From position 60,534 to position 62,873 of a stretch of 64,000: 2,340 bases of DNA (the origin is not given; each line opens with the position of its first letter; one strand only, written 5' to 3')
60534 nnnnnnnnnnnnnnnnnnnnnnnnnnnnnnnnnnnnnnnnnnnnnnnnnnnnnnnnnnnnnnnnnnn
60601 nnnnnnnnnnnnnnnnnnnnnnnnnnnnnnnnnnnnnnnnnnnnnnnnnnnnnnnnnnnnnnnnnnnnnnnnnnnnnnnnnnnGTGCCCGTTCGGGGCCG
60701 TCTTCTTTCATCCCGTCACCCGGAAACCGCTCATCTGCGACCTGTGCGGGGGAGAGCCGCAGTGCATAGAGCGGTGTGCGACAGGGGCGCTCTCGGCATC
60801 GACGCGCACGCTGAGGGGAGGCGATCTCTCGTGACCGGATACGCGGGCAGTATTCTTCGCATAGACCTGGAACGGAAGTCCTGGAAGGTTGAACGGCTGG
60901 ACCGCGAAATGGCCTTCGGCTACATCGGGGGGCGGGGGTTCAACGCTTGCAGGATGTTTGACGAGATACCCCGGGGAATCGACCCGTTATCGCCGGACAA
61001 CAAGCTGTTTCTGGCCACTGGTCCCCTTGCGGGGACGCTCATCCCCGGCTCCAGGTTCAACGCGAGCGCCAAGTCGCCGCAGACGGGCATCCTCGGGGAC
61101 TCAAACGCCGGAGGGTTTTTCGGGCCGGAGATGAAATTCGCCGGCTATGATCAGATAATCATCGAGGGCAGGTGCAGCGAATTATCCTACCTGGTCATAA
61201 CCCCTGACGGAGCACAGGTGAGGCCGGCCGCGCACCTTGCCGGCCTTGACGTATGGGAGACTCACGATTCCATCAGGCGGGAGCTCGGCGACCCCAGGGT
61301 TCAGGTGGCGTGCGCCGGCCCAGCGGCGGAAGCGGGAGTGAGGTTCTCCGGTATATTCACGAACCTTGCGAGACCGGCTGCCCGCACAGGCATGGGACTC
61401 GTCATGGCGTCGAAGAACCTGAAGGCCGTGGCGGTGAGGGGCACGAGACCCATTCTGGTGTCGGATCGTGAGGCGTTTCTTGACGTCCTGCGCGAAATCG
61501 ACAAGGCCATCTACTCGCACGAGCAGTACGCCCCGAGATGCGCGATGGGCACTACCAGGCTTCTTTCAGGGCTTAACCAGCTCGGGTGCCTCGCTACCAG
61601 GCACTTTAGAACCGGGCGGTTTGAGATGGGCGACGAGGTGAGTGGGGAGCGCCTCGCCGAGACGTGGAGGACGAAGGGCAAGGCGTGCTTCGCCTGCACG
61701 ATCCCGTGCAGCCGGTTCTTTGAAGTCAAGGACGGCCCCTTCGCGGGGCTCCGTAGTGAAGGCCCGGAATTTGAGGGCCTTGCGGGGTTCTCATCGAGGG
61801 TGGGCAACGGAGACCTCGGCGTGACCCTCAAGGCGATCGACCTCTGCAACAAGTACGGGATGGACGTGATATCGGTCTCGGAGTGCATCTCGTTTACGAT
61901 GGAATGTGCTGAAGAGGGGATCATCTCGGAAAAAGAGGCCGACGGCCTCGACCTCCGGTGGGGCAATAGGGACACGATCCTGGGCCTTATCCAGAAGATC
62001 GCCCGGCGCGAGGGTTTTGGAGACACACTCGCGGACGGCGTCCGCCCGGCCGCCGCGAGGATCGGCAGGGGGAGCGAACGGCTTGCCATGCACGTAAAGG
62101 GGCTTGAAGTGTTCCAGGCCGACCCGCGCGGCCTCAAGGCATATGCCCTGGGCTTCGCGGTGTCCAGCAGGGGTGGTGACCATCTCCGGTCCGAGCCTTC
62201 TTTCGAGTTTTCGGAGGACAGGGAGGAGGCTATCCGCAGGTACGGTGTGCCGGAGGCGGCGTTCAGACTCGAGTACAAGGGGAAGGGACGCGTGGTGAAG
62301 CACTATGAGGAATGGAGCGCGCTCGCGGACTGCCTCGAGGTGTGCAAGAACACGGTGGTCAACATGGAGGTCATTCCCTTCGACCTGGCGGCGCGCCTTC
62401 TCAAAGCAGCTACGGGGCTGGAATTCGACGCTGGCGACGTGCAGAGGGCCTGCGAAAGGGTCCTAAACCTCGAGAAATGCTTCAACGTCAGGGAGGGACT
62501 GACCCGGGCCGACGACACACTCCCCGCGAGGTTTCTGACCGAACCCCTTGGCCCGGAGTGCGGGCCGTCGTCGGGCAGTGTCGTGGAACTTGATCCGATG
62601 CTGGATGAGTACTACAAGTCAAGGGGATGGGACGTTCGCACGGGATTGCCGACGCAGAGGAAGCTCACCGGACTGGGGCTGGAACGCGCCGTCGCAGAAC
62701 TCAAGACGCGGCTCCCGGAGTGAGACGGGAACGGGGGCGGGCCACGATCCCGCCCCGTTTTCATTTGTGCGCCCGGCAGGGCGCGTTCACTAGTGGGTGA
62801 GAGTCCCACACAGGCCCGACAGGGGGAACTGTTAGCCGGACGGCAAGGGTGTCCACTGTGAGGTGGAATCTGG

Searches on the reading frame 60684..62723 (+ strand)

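Call 31: search_protein_families(library=pfam, proteins=[window:60684-62723:+], max_evalue=0.00001)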
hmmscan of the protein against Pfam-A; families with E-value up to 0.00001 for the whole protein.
window:60684-62723:+ (679 aa): 2 families
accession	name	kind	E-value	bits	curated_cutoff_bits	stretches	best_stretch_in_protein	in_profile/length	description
PF01314.23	AFOR_C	-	2e-126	422.6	27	1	268-666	2-385/385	Aldehyde ferredoxin oxidoreductase, domains 2 & 3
PF02730.20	AFOR_N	-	6e-69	232.2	29.8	1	56-254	2-199/199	Aldehyde ferredoxin oxidoreductase, N-terminal domain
